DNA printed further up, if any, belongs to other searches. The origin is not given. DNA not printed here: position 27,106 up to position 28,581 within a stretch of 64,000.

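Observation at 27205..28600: IS605-family tnpB-only element with matching subterminal hairpins inserted in the phage genome, with a candidate omega-RNA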

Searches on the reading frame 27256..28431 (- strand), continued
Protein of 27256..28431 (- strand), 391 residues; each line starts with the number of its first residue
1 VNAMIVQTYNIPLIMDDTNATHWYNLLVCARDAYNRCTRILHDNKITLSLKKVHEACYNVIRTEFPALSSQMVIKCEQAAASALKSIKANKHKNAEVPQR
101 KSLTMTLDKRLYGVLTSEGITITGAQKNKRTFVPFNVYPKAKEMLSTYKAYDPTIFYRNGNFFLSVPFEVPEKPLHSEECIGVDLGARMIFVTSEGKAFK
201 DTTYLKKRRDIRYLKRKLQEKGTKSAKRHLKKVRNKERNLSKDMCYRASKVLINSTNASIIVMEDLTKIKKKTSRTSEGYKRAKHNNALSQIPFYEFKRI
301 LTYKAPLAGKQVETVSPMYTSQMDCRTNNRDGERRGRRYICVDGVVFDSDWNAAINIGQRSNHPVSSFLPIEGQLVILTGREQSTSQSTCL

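Call 32: find_related_loci(query=A1, collection=genome_contigs, flank=2500)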
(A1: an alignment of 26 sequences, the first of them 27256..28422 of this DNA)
Query A1 (388 aa) in genome_contigs; peptide patterns used: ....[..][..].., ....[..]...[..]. (x = any residue, [..] = any of these).
600 stretches matched a pattern (row limit reached: there are more); 415 encode a relative of the query (tblastn E <= 1e-3); the best 80 are kept; 80 distinct loci.
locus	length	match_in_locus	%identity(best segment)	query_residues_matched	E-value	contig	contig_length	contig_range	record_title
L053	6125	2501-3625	54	1-376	4e-129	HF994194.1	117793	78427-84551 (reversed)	Prevotella sp. CAG:1092 genomic scaffold, scf832, whole genome shotgun sequence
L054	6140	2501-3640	50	5-378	5e-121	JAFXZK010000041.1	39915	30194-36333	MAG: Bacteroidaceae bacterium isolate RGIG6885 Sheep_Rumen-5__c579585, whole genome shotgun sequence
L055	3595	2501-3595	50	5-363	3e-115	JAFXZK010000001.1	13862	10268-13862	MAG: Bacteroidaceae bacterium isolate RGIG6885 Sheep_Rumen-5__c14179, whole genome shotgun sequence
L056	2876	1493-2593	48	19-385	3e-114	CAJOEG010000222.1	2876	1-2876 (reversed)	uncultured Bacteroidales bacterium isolate Red_deer_1_mag_48 genome assembly, contig: scaffold_77695, whole genome shotg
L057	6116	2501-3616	44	5-372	2e-95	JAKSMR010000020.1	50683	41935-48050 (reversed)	MAG: Bacteroidales bacterium isolate Horse_feces130 MAG130_20, whole genome shotgun sequence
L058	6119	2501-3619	43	5-375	2e-88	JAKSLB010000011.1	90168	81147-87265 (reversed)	MAG: Paludibacteraceae bacterium isolate Horse_feces88 MAG088_11, whole genome shotgun sequence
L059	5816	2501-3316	50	101-372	5e-82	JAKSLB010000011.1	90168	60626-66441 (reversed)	MAG: Paludibacteraceae bacterium isolate Horse_feces88 MAG088_11, whole genome shotgun sequence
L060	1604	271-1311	39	41-380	6e-66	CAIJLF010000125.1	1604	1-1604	uncultured bacterium isolate Kiruna_bin-11652 genome assembly, contig: bin-11652:125/157, whole genome shotgun sequence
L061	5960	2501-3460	31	44-371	3e-33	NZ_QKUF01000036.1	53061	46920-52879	Thermosporothrix hazakensis strain ATCC BAA-1881 EI42DRAFT_scaffold00036.36, whole genome shotgun sequence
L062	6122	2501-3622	28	4-388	1e-31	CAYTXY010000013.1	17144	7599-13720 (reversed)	MAG TPA_asm: uncultured bacterium isolate SRP200132_co1_581 genome assembly, contig: NODE_5775_length_17144_cov_7.755808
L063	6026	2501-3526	29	11-358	1e-30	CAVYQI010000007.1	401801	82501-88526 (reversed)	MAG: uncultured Acidimicrobiaceae bacterium isolate MFD06092.bin.2.49 genome assembly, contig: contig_67355, whole genom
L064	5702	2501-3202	34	127-358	3e-30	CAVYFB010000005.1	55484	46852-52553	MAG: uncultured Chloroflexia bacterium isolate MFD00991.bin.2.51 genome assembly, contig: contig_20171, whole genome sho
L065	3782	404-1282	30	55-354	1e-29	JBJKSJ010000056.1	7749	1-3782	MAG: Ktedonobacterales bacterium isolate Bin_8 S1Ck127_3109632_flag_1_multi_6.6376_len_7749, whole genome shotgun sequen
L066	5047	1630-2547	32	45-358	6e-29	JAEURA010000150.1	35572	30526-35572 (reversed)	MAG: Anaerolineae bacterium isolate new MAG-265 k141_4339774, whole genome shotgun sequence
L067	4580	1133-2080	30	44-371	6e-29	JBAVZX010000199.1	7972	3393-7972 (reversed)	MAG: Phormidium sp. isolate MFD04603_ilm_asm_bin3 k127_1378, whole genome shotgun sequence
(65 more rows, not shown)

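Call 37: find_related_loci(query=A1, collection=viral_contigs, flank=1500)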
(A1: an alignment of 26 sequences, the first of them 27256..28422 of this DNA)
Query A1 (388 aa) in viral_contigs; peptide patterns used: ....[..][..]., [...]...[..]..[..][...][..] (x = any residue, [..] = any of these).
188 stretches matched a pattern; 86 encode a relative of the query (tblastn E <= 1e-3); the best 80 are kept; 79 distinct loci.
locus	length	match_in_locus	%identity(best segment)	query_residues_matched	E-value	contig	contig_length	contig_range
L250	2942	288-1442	53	1-386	1e-143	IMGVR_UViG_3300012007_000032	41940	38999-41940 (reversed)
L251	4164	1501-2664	54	1-387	4e-141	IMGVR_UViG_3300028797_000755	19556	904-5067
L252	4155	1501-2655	54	1-385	4e-138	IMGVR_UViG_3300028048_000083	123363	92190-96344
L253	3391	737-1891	55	1-386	3e-139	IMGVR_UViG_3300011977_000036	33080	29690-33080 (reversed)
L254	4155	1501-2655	53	1-386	2e-136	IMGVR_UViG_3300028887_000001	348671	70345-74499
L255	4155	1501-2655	53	1-386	2e-136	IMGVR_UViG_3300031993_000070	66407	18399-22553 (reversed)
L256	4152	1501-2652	53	2-386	2e-134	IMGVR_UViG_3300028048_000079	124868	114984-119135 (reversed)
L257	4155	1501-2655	54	1-386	6e-133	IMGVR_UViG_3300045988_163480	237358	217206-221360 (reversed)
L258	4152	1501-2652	51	1-385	8e-129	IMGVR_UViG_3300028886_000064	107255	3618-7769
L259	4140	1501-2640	53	1-386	2e-123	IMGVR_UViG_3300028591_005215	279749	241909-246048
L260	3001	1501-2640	51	5-378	5e-123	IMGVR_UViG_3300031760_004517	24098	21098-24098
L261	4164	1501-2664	48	1-387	3e-120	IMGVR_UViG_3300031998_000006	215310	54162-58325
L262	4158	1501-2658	46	1-385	2e-118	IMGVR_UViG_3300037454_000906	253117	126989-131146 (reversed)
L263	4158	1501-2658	50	1-385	1e-117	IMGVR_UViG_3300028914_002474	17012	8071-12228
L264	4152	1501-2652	48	5-387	7e-121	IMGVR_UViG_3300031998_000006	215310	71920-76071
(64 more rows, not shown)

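Call 49: find_encoding_contigs(protein=P0006, flank=4000, max_places=4)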
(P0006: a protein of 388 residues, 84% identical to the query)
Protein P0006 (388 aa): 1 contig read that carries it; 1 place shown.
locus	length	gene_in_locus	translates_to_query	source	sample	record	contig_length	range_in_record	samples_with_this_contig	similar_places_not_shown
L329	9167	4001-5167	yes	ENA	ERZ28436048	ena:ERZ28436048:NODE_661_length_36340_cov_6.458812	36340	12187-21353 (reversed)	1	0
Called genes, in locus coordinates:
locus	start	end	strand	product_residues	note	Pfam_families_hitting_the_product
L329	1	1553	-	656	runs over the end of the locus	PF05265:DUF723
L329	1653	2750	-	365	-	-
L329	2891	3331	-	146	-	-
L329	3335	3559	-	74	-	-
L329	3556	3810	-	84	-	-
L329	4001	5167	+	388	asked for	PF01385:OrfB_IS605 (weak), PF07282:Cas12f1-like_TNB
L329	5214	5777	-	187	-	-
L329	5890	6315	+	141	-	-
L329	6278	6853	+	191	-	-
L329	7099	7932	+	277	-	PF03372:Exo_endo_phos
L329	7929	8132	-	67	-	-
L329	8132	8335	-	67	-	-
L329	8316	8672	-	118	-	-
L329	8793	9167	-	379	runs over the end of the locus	PF12323:HTH_OrfB_IS605, PF01385:OrfB_IS605, PF07282:Cas12f1-like_TNB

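Call 50: find_encoding_contigs(protein=P0010, flank=4000, max_places=4)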
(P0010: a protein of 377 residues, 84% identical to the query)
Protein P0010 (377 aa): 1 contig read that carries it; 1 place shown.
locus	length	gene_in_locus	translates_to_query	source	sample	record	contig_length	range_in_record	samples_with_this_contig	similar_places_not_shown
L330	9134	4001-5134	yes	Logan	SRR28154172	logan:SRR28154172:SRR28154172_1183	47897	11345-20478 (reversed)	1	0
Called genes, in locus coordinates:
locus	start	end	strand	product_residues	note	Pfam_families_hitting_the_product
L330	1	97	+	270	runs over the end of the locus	-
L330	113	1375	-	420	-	PF05265:DUF723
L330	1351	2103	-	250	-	PF05265:DUF723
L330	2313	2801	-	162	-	PF06841:Phage_T4_gp19 (weak)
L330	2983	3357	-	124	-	-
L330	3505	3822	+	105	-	PF10544:T5orf172, PF13455:MUG113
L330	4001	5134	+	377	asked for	PF01385:OrfB_IS605 (weak), PF07282:Cas12f1-like_TNB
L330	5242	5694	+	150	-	-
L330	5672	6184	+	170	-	PF04480:DUF559 (faint)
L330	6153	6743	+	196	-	-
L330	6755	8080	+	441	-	-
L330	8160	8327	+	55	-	-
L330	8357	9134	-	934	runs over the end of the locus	PF17482:Phage_sheath_1C (weak)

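Call 51: find_encoding_contigs(protein=P0019, flank=4000, max_places=6)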
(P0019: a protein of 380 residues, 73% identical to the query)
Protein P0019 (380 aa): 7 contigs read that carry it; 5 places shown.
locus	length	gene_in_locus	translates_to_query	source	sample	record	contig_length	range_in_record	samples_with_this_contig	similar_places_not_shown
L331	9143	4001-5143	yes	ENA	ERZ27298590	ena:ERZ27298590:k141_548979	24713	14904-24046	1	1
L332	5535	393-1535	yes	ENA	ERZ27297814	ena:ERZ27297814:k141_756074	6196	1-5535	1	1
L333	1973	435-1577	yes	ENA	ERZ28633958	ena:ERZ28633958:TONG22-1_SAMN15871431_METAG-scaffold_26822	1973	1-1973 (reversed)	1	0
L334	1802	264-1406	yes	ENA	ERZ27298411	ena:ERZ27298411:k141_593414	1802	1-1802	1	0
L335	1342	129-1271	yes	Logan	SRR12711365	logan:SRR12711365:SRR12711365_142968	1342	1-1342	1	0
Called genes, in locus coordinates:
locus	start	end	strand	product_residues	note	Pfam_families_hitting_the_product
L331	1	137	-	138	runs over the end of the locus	-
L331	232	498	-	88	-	-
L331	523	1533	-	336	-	PF09587:PGA_cap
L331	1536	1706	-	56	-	-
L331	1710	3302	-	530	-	PF04055:Radical_SAM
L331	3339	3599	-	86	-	-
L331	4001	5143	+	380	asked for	PF01385:OrfB_IS605 (weak), PF07282:Cas12f1-like_TNB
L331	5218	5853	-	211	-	-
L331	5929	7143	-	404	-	PF01210:NAD_Gly3P_dh_N (faint), PF03721:UDPG_MGDP_dh_N, PF00984:UDPG_MGDP_dh, PF03720:UDPG_MGDP_dh_C (weak)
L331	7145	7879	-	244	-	-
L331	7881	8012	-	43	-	-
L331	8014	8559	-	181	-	PF04011:LemA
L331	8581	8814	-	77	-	-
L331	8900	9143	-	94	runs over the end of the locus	-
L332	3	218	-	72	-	?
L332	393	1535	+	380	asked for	PF01385:OrfB_IS605 (weak), PF07282:Cas12f1-like_TNB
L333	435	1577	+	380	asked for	PF01385:OrfB_IS605 (weak), PF07282:Cas12f1-like_TNB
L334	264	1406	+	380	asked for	PF01385:OrfB_IS605 (weak), PF07282:Cas12f1-like_TNB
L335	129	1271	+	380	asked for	PF01385:OrfB_IS605 (weak), PF07282:Cas12f1-like_TNB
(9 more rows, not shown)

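Call 59: search_protein_families(library=pfam, proteins=[L001:1318-2643:+], max_evalue=0.001)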
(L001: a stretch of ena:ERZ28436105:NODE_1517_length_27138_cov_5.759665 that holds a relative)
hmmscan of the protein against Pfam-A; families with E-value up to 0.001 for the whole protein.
L001:1318-2643:+ (441 aa): 2 families
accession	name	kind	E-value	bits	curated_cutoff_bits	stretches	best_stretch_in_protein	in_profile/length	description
PF01385.25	OrfB_IS605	-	8.2e-18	65.2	30.5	1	188-302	7-117/120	Probable transposase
PF07282.18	Cas12f1-like_TNB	-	5.8e-08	33.2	26.3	1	323-400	1-60/60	Cas12f1-like, TNB domain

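Call 73: predict_structure(alignment_id=A1)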
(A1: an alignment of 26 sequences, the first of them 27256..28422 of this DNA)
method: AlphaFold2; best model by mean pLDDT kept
length: 388 residues; sequences in the alignment: 26
mean_pLDDT: 85.3   pTM: 0.56
mean pLDDT of the five models: 85.3, 84.0, 82.8, 80.2, 74.0
residues with pLDDT >= 90: 208; 70-90: 137; 50-70: 17; < 50: 26
segments of 3 or more residues with pLDDT < 50: 267-276, 379-388
pLDDT, mean of each block of 10 residues (from residue 1): 88 93 96 95 92 95 93 93 79 86 90 92 87 89 90 94 85 86 85 91 89 92 93 88 91 92 58 48 53 85 87 84 89 89 92 91 87 70 37
secondary structure, 60 per line:
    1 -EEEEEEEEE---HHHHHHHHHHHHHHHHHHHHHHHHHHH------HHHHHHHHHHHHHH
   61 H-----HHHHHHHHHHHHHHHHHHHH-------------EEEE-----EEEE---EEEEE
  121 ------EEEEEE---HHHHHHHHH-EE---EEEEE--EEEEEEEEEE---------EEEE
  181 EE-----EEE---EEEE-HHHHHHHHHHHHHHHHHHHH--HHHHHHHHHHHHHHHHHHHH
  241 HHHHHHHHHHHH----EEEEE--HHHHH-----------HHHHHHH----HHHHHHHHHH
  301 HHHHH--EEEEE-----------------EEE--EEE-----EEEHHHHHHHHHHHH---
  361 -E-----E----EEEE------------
elements in order: E2-10 H14-40 H47-61 H67-86 E100-103 E109-112 E116-120 E127-132 H136-144 E151-155 E158-167 E177-182 E188-190 E194-197 H199-218 H221-252 E257-261 H264-268 H280-286 H291-305 E308-312 E330-332 E335-337 E343-345 H346-357 E373-376

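Call 76: search_protein_families(library=phrogs, proteins=[L053:744-1697:-, L053:3699-4316:-, L053:5150-5836:-, L054:136-1170:-, L054:4283-4882:-, L054:4934-5500:-, L057:3842-6116:+, L058:3976-4590:-, L058:5147-5719:-, L058:173-622:-], max_evalue=0.001)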
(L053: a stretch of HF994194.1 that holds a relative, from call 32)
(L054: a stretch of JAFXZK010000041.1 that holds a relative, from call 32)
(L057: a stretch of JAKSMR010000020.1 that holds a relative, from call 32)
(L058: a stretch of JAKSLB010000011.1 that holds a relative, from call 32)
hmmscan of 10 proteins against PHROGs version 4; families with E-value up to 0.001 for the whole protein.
L053:744-1697:- (317 aa): 0 families

L053:3699-4316:- (205 aa): 0 families

L053:5150-5836:- (228 aa): 11 families
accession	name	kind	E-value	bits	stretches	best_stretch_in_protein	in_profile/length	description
phrog_94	-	head and packaging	4.7e-41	143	1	53-227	75-253/622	head maturation protease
phrog_133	-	head and packaging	1.1e-20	74.9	1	82-226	42-181/668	head maturation protease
phrog_2976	-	head and packaging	2e-19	71.6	1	66-227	28-185/394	head maturation protease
phrog_1684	-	head and packaging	1.5e-17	65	1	82-225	67-204/284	head maturation protease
phrog_3348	-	unknown function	9.9e-14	52.4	1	86-225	66-199/386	-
phrog_1827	-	other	1.5e-08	35.2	1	81-209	45-167/202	ATP-dependent protease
phrog_20705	-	head and packaging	1.9e-07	30.7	1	88-226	211-348/690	virion structural protein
phrog_33547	-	unknown function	5.3e-07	29.9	1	84-219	27-154/357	-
phrog_23753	-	head and packaging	1e-06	29.6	1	61-223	19-171/298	head maturation protease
phrog_53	-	head and packaging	6.1e-06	26.7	1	84-139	114-171/583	head maturation protease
phrog_13984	-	unknown function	0.00012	23.2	1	88-139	61-112/123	-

L054:136-1170:- (344 aa): 0 families

L054:4283-4882:- (199 aa): 5 families
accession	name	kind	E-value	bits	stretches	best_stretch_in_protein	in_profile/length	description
phrog_954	-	other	3.8e-69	233.4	1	21-195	51-215/229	DNA methyltransferase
phrog_11564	-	other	1.3e-35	122.6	1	23-113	6-92/117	DNA methyltransferase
phrog_6151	-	other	6.6e-32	110.9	1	74-189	1-106/117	DNA methyltransferase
phrog_7811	-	other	1.4e-10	41.8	1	24-49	6-31/41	methyltransferase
phrog_24333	-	other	8.5e-06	26.3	1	64-141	85-165/238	DNA methyltransferase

L054:4934-5500:- (188 aa): 0 families

L057:3842-6116:+ (758 aa): 0 families

L058:3976-4590:- (204 aa): 0 families

L058:5147-5719:- (190 aa): 0 families

L058:173-622:- (149 aa): 1 family
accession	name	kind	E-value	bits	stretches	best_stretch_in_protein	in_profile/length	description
phrog_1460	-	DNA, RNA and nucleotide metabolism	6.2e-23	82.4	1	5-147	2-139/140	tRNA amidotransferase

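Call 77: fold_search(model_id=the predicted structure, library=pdb)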
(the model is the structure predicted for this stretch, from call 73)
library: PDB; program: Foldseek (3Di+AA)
matches with E <= 10: 312; with E <= 0.001: 71
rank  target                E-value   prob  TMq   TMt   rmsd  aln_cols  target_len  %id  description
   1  8j3r_A                4.1e-18  1.00  0.57  0.53   7.6       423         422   18  Cryo-EM structure of the AsCas12f-HKRA-sgRNAS3-5v7-target DNA (released 2023-09-27)
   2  8dzj_A                4.9e-18  1.00  0.55  0.52   7.6       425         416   17  Cryo-EM structure of Acidibacillus sulfuroxidans Cas12f in complex with sgRNA and target DNA (released 2023-07-12)
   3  8j1j_A                4.8e-17  1.00  0.56  0.52   8.0       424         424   19  Cryo-EM structure of the AsCas12f-YHAM-sgRNAS3-5v7-target DNA (released 2023-09-27)
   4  8j12_A                5.1e-17  1.00  0.55  0.52   8.0       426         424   19  Cryo-EM structure of the AsCas12f-sgRNA-target DNA ternary complex (released 2023-09-27)
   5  7wju_A                5.4e-17  1.00  0.54  0.52   8.4       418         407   19  Cryo-EM structure of the AsCas12f1-sgRNAv1-dsDNA ternary complex (released 2023-01-18)
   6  8j3r_B                5.4e-17  1.00  0.39  0.39  16.2       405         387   18  Cryo-EM structure of the AsCas12f-HKRA-sgRNAS3-5v7-target DNA (released 2023-09-27)
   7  9nzs_A                1.7e-16  1.00  0.55  0.53   7.5       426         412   18  Cryo-EM structure of OsCas12f-gRNA-DNA ternary complex. State III (released 2026-04-08)
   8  8j12_B                4.3e-16  1.00  0.40  0.40  16.9       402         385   18  Cryo-EM structure of the AsCas12f-sgRNA-target DNA ternary complex (released 2023-09-27)
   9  9nzq_A                6.0e-16  1.00  0.57  0.53   7.5       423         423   20  Cryo-EM structure of OsCas12f-gRNA-DNA ternary complex. State II (released 2026-04-08)
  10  8j1j_B                7.5e-16  1.00  0.40  0.40  16.9       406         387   17  Cryo-EM structure of the AsCas12f-YHAM-sgRNAS3-5v7-target DNA (released 2023-09-27)
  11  8iaz_A                1.1e-15  1.00  0.52  0.52   8.0       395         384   18  Cryo-EM structure of the ISFba1 TnpB-reRNA-dsDNA complex (released 2024-04-17)
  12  9i8y_A                8.8e-15  1.00  0.53  0.51   8.0       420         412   17  SpCas12Cas12f1 in complex with sgRNA and cognate DNA (released 2025-07-23)
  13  9nzr_B                1.5e-14  1.00  0.36  0.32  17.1       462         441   18  Structure of Al3Cas12f State II (released 2026-04-08)
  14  9i8y_B                1.1e-13  1.00  0.38  0.38  17.2       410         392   16  SpCas12Cas12f1 in complex with sgRNA and cognate DNA (released 2025-07-23)
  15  8hr5_A                6.5e-13  1.00  0.48  0.41  11.0       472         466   18  Cryo-EM structure of the CnCas12f1-sgRNA-DNA complex (released 2023-09-06)
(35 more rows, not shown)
